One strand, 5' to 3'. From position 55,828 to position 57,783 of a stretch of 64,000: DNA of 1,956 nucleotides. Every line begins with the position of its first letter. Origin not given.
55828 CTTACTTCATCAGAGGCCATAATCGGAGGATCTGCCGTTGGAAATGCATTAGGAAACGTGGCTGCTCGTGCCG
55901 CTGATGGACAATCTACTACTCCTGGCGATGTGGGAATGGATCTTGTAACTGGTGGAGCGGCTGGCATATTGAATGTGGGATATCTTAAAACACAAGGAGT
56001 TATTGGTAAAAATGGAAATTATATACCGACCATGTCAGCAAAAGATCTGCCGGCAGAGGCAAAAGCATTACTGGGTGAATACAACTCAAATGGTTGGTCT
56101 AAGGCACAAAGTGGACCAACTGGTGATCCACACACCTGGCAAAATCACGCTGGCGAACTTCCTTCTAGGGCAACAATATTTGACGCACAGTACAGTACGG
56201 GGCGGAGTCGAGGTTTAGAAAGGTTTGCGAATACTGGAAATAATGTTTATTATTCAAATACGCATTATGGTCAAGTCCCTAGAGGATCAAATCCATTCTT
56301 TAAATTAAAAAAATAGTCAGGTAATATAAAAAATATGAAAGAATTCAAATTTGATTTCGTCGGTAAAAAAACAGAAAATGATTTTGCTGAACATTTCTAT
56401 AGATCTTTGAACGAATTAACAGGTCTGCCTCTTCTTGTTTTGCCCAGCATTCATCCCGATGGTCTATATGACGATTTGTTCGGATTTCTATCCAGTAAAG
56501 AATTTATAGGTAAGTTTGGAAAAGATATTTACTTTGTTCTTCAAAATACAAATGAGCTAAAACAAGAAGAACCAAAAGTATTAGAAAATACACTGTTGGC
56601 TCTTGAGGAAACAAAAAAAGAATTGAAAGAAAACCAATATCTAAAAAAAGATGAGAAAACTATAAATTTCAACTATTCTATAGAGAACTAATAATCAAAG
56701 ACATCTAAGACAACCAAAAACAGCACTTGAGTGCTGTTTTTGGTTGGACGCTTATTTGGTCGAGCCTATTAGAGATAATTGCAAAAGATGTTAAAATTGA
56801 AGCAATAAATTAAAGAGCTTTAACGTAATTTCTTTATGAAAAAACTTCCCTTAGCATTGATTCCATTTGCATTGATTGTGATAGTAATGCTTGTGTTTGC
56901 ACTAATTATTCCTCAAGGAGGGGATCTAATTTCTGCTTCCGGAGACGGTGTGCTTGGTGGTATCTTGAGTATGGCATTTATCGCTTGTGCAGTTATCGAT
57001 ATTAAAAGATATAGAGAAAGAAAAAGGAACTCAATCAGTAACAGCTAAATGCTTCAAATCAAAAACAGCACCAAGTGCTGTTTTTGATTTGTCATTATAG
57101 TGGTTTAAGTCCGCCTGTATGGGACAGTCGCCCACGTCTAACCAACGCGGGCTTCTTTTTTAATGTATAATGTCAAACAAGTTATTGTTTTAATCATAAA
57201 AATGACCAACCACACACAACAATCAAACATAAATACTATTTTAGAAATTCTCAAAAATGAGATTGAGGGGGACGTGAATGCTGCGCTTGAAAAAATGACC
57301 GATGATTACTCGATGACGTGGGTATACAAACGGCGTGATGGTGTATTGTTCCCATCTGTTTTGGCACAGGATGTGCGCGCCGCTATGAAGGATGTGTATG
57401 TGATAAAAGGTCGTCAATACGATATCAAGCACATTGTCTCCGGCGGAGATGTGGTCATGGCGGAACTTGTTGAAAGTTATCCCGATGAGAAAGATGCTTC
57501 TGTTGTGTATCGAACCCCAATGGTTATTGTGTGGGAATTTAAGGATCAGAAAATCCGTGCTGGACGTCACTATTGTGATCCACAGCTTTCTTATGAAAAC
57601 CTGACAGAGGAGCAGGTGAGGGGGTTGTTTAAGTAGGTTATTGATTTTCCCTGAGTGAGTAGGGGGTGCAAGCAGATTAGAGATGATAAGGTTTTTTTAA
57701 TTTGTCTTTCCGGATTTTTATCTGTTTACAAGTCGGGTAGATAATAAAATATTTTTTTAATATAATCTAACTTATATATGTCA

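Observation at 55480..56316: Unrecognised C-terminal toxin domain with glycine-zipper segment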

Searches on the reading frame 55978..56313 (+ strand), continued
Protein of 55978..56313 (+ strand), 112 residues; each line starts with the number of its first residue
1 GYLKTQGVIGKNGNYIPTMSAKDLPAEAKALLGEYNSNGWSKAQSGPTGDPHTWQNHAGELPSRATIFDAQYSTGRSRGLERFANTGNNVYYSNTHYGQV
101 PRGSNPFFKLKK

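Call 57: find_related_loci(query=A4, collection=genome_contigs, flank=1500)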
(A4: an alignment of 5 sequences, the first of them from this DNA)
Query A4 (112 aa) in genome_contigs; peptide patterns used: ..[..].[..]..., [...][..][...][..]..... (x = any residue, [..] = any of these).
67 stretches matched a pattern; 3 encode a relative of the query (tblastn E <= 1e-3); 3 distinct loci.
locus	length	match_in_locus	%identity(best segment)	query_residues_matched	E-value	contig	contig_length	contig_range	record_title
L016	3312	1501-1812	31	16-111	3e-10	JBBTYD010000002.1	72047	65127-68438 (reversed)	MAG: Patescibacteria group bacterium isolate H43-bin168_1 H43_bin168_1_000000000002, whole genome shotgun sequence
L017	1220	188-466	32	24-110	7e-6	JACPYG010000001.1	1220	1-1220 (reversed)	MAG: Candidatus Staskawiczbacteria bacterium isolate NC_groundwater_857_Pr1_B-0.1um_35_19 Montesol18_Bp1_scaffold_152053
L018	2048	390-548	36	52-102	1e-5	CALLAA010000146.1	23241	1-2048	MAG: uncultured Acidimicrobiales bacterium isolate L1_Bin_MAXBIN__035_sub_1 genome assembly, contig: c_000000646464, who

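Call 58: find_related_loci(query=A4, collection=metagenome_contigs, flank=1500)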
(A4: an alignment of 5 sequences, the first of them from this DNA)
Query A4 (112 aa) in metagenome_contigs; peptide patterns used: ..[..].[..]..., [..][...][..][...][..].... (x = any residue, [..] = any of these).
186 stretches matched a pattern; 6 encode a relative of the query (tblastn E <= 1e-3); 6 distinct loci.
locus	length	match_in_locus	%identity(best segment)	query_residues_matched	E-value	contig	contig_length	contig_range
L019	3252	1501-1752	45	16-98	5e-21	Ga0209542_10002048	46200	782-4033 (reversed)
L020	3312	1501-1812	31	16-111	7e-10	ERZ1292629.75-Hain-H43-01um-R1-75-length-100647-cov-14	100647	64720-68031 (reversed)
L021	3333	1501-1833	33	16-111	9e-8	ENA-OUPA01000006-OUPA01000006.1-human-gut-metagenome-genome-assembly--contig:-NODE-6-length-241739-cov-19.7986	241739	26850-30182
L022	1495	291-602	26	13-112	2e-7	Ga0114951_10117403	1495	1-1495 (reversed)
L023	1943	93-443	31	1-107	3e-7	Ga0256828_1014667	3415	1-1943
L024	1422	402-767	29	4-112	2e-6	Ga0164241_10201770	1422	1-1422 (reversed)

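Call 60: search_protein_families(library=pfam, proteins=[L017:486-833:+, L022:616-960:+, L016:1821-2267:+, L021:1846-2250:+, L023:499-918:+, L018:595-1140:+, L009:8787-9104:+, L008:7564-8115:+], max_evalue=0.1)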
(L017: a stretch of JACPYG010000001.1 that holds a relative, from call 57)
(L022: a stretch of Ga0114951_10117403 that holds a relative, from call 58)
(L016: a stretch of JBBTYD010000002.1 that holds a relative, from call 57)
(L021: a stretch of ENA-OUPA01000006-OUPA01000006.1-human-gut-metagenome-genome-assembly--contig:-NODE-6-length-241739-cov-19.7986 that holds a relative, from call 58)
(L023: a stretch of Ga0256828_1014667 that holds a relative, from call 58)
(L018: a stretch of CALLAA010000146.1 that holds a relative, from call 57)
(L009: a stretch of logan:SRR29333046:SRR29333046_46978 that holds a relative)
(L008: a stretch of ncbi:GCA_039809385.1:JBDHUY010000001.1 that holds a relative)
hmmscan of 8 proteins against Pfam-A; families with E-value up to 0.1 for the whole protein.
L017:486-833:+ (116 aa): 1 family
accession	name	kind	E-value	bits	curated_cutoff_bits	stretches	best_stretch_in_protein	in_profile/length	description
PF01337.24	Barstar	-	3.1e-06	27.5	23.4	1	8-110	4-93/96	Barstar (barnase inhibitor)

L022:616-960:+ (115 aa): 2 families
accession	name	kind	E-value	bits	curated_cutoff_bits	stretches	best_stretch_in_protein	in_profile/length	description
PF01337.24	Barstar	-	0.00036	20.9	23.4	1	3-101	2-84/96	Barstar (barnase inhibitor)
PF06102.17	RRP36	-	0.08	13.3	27.1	1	52-99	24-74/165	rRNA biogenesis protein RRP36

L016:1821-2267:+ (149 aa): 1 family
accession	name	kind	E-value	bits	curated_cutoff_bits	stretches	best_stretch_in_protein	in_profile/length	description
PF20456.3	DUF6709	-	0.025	14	27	1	17-75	58-116/339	Family of unknown function (DUF6709)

L021:1846-2250:+ (135 aa): 1 family
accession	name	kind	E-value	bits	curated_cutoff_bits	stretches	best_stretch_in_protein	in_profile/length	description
PF01337.24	Barstar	-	2.1e-06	28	23.4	1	28-109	3-84/96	Barstar (barnase inhibitor)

L023:499-918:+ (140 aa): 0 families

L018:595-1140:+ (182 aa): 1 family
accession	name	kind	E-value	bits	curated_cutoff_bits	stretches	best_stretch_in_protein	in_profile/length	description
PF01337.24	Barstar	-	0.00082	19.7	23.4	1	53-126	12-78/96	Barstar (barnase inhibitor)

L009:8787-9104:+ (106 aa): 2 families
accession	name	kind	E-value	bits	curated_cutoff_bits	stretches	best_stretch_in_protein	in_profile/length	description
PF01337.24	Barstar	-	1.3e-12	47.9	23.4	1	3-99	4-91/96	Barstar (barnase inhibitor)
PF20205.3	DUF6567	-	0.05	14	27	1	41-78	17-54/123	Family of unknown function (DUF6567)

L008:7564-8115:+ (184 aa): 1 family
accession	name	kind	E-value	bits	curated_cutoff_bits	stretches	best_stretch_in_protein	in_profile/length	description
PF01337.24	Barstar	-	1.6e-14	54.1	23.4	1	48-141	3-95/96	Barstar (barnase inhibitor)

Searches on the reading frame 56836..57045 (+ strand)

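Call 5: search_protein_families(library=pfam, proteins=[window:56836-57045:+], max_evalue=1)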
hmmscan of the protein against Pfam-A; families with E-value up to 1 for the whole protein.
window:56836-57045:+ (70 aa): 3 families
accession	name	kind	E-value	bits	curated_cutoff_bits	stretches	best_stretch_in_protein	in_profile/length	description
PF13858.11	DUF4199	-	0.036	15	32.3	1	12-68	7-62/165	Protein of unknown function (DUF4199)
PF24002.1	DUF7318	-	0.056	13.9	27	1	12-60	34-78/128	Family of unknown function (DUF7318)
PF14055.11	NVEALA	-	0.28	11.4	27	0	40-66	4-30/62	NVEALA protein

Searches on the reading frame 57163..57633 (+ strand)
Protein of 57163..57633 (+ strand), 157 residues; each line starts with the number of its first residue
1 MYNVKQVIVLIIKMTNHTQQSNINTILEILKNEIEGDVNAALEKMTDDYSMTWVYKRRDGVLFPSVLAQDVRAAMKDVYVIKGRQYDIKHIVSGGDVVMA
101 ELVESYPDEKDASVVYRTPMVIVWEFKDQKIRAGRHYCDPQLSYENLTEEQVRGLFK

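Call 5: search_protein_families(library=pfam, proteins=[window:57163-57633:+], max_evalue=1)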
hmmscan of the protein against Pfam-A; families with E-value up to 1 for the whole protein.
window:57163-57633:+ (157 aa): 4 families
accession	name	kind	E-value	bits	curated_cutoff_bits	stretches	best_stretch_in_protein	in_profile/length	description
PF12680.13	SnoaL_2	-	5.8e-05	24.1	27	1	35-132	10-100/102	SnoaL-like domain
PF16402.11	DUF5010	-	0.0034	16.9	23.7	1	38-140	216-318/333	Domain of unknown function (DUF5010)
PF20448.3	DUF6705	-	0.009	16.3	24.4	1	1-62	1-50/188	Family of unknown function (DUF6705)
PF18000.7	Top6b_C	-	0.067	13.8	28.6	1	10-54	32-77/111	Type 2 DNA topoisomerase 6 subunit B C-terminal domain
